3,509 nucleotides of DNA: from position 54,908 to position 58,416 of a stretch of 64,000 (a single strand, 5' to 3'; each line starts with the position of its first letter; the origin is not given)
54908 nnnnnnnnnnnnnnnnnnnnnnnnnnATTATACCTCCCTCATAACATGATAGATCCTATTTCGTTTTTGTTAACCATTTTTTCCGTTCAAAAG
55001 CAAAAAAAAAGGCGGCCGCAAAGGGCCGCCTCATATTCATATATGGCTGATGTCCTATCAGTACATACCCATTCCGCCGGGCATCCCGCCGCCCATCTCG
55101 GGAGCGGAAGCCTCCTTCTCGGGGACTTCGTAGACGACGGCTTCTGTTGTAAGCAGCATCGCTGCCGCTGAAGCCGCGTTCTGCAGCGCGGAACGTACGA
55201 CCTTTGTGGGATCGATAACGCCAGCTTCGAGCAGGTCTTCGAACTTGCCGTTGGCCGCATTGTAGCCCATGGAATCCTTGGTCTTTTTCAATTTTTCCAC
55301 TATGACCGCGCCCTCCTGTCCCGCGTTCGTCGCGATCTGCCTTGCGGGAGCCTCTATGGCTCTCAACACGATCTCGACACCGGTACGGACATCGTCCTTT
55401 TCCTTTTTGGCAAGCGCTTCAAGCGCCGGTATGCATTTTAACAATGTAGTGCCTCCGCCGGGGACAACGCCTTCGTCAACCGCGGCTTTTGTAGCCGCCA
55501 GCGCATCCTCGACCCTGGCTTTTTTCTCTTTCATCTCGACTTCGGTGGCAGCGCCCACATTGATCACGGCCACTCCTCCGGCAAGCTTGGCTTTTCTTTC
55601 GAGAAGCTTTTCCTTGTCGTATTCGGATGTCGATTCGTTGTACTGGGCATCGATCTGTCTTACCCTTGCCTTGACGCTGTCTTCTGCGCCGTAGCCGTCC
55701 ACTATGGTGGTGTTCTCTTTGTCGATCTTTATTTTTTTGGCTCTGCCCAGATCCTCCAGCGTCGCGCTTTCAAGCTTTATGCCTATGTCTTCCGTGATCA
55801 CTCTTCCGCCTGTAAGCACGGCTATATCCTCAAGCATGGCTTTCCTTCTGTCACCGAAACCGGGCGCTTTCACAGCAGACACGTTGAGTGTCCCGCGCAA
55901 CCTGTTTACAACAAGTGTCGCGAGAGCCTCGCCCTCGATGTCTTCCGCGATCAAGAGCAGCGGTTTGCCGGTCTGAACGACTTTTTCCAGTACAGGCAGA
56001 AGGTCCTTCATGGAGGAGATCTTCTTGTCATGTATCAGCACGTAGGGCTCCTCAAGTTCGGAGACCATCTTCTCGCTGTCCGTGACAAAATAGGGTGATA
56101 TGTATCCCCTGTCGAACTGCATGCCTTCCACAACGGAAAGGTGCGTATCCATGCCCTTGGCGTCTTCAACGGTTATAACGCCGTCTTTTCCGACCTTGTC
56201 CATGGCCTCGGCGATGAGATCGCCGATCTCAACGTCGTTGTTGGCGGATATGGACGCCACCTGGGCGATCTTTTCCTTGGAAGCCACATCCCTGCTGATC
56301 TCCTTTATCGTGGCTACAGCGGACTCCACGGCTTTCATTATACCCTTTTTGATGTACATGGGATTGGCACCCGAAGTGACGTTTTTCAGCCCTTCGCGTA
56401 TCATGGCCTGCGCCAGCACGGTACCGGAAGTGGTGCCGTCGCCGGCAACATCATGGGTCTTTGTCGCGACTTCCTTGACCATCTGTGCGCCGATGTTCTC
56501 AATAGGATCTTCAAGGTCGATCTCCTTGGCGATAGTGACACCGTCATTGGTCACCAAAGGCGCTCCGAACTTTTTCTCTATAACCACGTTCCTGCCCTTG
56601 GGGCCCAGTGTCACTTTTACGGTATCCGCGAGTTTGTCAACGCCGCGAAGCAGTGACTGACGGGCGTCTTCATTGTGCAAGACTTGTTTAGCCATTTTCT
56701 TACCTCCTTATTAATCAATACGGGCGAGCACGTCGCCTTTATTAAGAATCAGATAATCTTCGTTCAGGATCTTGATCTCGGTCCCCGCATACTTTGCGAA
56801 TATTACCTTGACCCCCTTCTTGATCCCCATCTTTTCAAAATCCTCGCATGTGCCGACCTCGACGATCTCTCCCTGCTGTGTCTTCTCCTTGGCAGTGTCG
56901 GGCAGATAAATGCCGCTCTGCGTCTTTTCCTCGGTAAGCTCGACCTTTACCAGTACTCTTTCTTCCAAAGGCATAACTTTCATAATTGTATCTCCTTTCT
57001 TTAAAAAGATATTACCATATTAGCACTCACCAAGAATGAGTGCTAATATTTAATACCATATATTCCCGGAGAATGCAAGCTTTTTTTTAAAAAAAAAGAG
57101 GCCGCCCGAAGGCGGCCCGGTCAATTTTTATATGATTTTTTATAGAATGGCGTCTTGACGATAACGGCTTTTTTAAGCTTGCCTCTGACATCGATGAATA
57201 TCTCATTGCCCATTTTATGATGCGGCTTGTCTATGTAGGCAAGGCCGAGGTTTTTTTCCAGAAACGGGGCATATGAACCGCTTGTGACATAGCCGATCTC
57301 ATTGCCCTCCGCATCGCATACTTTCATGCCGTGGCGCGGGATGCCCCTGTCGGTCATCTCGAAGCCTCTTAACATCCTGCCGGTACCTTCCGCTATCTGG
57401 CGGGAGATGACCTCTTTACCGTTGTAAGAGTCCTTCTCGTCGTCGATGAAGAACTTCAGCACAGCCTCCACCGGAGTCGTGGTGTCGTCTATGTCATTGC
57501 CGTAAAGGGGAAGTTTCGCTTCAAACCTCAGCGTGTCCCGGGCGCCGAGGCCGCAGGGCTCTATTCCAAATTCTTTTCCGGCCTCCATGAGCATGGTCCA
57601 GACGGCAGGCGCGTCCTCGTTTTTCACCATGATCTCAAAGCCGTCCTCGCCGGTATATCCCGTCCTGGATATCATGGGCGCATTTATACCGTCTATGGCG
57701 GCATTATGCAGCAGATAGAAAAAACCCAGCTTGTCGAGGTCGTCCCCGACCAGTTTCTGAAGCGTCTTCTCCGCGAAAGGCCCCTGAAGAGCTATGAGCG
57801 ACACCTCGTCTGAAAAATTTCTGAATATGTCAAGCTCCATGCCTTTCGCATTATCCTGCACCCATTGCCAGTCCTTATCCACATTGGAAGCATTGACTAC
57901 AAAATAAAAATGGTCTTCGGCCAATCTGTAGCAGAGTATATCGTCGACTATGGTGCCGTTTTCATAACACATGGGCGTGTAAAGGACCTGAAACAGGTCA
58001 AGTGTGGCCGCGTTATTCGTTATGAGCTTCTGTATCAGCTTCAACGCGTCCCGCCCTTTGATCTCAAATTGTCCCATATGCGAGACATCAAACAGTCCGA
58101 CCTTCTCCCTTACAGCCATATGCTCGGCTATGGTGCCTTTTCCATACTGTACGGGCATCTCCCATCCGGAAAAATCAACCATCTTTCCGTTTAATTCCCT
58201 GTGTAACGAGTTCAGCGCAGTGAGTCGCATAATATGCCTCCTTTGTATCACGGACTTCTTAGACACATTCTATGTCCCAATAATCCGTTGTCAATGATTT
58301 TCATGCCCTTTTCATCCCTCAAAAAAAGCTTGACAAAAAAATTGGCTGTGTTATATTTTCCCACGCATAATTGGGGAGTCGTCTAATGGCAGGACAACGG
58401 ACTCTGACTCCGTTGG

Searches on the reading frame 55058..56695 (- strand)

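Call 82: search_protein_families(library=pfam, proteins=[window:55058-56695:-], max_evalue=0.00001)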
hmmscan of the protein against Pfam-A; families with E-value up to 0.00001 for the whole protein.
window:55058-56695:- (545 aa): 1 family
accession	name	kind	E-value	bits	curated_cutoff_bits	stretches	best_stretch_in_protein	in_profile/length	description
PF00118.29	Cpn60_TCP1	-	3e-83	280.6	34.3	1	22-523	1-488/490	TCP-1/cpn60 chaperonin family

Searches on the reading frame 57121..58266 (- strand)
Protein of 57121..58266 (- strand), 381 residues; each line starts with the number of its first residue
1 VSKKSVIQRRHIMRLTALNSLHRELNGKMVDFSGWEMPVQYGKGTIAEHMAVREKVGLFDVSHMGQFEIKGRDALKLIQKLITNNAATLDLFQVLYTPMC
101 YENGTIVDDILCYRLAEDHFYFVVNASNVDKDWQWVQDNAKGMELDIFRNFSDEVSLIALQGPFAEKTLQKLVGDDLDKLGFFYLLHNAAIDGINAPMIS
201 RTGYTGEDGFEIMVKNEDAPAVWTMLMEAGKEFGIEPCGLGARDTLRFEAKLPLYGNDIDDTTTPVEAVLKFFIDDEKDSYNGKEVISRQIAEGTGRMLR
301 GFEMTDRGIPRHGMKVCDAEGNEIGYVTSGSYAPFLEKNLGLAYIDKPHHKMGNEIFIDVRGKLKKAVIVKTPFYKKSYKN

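Call 82: search_protein_families(library=pfam, proteins=[window:57121-58266:-], max_evalue=0.00001)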
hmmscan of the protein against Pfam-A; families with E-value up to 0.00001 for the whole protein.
window:57121-58266:- (381 aa): 2 families
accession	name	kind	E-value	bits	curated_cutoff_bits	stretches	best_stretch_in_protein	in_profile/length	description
PF01571.26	GCV_T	-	3.1e-94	315.4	25.6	1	18-272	1-254/255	Aminomethyltransferase folate-binding domain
PF08669.17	GCV_T_C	-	2.1e-23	82.5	25.9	1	297-376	1-80/80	Glycine cleavage T-protein C-terminal barrel domain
